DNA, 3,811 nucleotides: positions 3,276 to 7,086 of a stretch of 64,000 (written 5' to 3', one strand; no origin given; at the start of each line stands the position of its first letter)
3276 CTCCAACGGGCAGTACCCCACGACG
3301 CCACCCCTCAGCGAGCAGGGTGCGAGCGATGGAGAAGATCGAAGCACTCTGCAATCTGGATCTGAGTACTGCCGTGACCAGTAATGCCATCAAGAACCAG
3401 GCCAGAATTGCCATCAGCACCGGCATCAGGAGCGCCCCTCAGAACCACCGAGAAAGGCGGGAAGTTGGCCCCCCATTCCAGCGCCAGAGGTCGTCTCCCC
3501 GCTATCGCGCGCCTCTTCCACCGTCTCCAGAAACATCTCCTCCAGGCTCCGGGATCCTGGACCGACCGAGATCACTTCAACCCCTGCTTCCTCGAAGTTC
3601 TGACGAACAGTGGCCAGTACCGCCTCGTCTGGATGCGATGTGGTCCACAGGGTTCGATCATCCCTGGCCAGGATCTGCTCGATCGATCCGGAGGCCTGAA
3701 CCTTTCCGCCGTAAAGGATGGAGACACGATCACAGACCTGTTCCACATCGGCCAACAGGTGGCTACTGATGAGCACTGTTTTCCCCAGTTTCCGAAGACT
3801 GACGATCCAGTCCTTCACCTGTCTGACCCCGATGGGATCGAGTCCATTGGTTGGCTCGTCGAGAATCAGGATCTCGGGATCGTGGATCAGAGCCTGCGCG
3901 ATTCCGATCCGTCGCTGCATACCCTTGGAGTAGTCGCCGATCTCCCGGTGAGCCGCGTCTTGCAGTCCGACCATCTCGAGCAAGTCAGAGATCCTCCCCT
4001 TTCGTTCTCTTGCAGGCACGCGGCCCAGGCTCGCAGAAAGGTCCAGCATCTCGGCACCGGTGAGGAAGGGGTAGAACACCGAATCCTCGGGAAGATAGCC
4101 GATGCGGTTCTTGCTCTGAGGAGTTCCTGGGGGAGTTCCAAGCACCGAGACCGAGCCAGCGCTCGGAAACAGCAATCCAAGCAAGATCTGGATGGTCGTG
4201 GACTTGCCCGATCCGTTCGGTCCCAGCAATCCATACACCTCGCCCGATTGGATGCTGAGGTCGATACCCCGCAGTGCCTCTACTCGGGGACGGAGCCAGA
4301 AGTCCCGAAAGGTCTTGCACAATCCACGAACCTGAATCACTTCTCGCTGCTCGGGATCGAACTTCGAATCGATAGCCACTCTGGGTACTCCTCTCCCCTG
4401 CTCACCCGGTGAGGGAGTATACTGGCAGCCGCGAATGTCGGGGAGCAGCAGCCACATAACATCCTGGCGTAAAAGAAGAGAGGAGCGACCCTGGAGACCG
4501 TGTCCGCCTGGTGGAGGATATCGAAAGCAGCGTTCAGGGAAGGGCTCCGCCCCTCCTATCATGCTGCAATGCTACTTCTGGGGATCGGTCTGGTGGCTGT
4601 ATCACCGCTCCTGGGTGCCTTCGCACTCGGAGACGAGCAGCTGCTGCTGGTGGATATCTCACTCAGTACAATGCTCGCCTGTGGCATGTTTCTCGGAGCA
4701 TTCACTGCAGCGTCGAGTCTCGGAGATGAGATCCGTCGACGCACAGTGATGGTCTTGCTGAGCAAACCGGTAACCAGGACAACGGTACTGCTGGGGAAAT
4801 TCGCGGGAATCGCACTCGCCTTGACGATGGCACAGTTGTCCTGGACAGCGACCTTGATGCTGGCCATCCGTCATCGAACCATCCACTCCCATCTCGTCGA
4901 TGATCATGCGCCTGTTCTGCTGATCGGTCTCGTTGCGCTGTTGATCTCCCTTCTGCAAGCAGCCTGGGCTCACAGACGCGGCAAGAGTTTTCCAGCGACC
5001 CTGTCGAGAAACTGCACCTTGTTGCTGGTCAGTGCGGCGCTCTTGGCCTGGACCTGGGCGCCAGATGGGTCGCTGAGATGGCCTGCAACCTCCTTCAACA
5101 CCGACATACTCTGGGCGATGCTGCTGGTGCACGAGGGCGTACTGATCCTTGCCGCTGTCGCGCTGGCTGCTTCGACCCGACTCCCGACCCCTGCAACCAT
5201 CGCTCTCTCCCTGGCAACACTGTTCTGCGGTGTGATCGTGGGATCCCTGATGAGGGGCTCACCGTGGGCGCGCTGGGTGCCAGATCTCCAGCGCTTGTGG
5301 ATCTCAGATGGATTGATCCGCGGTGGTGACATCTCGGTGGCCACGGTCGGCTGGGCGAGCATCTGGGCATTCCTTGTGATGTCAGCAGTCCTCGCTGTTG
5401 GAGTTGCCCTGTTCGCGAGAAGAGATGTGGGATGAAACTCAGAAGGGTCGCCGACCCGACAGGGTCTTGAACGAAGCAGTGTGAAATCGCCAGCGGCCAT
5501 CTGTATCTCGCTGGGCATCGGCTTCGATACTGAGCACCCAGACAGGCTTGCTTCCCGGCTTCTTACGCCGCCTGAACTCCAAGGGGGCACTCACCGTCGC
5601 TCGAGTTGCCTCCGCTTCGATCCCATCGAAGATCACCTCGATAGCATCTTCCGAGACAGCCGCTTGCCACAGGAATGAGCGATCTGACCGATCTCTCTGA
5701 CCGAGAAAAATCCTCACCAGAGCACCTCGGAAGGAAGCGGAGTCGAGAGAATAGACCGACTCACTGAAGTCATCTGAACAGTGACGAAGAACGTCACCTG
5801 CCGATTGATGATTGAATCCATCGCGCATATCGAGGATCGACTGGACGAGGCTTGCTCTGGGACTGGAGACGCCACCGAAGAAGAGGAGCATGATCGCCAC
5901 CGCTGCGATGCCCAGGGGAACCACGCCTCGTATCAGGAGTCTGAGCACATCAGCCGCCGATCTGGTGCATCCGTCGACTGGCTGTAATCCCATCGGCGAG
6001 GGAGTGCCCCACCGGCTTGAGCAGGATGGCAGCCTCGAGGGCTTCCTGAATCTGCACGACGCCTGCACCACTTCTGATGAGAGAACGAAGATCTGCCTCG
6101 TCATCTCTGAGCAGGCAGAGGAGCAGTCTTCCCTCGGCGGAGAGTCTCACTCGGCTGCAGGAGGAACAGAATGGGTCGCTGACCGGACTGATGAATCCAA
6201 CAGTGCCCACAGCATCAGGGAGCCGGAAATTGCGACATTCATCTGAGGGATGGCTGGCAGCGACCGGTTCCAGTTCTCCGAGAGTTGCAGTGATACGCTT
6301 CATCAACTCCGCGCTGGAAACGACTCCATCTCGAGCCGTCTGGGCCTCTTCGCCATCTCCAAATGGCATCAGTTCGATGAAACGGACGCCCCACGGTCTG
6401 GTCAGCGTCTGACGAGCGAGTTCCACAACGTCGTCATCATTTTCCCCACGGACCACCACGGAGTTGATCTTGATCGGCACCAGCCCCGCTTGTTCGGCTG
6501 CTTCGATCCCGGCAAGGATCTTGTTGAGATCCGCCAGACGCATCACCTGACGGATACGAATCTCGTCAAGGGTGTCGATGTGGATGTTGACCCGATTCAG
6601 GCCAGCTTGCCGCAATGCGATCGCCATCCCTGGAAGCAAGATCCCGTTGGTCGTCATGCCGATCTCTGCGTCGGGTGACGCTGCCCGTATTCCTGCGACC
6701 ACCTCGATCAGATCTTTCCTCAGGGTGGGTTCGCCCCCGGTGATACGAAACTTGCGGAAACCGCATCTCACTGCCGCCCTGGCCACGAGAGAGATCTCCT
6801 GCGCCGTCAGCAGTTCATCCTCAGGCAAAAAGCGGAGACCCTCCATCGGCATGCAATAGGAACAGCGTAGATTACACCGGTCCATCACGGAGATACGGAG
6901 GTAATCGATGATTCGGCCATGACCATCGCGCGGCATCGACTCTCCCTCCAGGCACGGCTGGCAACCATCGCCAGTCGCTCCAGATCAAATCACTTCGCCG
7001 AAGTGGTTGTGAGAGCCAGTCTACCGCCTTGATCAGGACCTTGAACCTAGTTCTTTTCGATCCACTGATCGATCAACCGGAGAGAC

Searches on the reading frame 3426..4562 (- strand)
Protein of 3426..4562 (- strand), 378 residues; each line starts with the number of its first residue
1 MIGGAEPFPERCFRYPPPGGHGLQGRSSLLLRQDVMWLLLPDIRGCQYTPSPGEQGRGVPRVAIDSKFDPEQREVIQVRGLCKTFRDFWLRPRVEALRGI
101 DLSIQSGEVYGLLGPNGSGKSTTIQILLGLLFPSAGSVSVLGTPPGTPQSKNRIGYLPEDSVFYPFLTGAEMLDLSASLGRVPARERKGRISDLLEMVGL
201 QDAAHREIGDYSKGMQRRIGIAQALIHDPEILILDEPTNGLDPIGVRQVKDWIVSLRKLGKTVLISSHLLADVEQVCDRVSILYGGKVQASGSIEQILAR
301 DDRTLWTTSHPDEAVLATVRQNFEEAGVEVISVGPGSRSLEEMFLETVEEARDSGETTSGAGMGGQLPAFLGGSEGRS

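Call 64: search_protein_families(library=pfam, proteins=[window:3426-4562:-], max_evalue=0.00001)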
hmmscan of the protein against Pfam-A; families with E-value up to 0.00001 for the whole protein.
window:3426-4562:- (378 aa): 2 families
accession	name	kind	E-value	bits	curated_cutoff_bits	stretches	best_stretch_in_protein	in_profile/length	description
PF00005.33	ABC_tran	-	6.5e-32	111.4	25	1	97-239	1-137/137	ABC transporter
PF13304.12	AAA_21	-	9e-12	46.1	27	0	204-268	231-298/304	AAA domain, putative AbiEii toxin, Type IV TA system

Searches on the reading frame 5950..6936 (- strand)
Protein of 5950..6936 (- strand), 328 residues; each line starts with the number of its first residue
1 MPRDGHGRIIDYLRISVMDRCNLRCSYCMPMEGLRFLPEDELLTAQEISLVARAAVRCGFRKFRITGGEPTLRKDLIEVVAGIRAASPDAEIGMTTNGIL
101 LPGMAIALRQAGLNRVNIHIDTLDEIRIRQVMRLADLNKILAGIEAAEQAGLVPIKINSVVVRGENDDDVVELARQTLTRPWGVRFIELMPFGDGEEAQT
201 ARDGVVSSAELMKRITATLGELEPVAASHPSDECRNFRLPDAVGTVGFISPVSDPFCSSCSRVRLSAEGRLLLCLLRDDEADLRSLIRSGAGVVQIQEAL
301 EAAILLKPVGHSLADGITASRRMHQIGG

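Call 64: search_protein_families(library=pfam, proteins=[window:5950-6936:-], max_evalue=0.00001)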
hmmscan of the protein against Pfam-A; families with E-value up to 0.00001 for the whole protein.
window:5950-6936:- (328 aa): 2 families
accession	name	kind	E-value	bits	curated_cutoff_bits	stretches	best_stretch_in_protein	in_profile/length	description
PF04055.27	Radical_SAM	-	3.7e-34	118.7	29.5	1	15-175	1-164/166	Radical SAM superfamily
PF06463.18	Mob_synth_C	-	2.7e-32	111.9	37.4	1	184-312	3-127/128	Molybdenum Cofactor Synthesis C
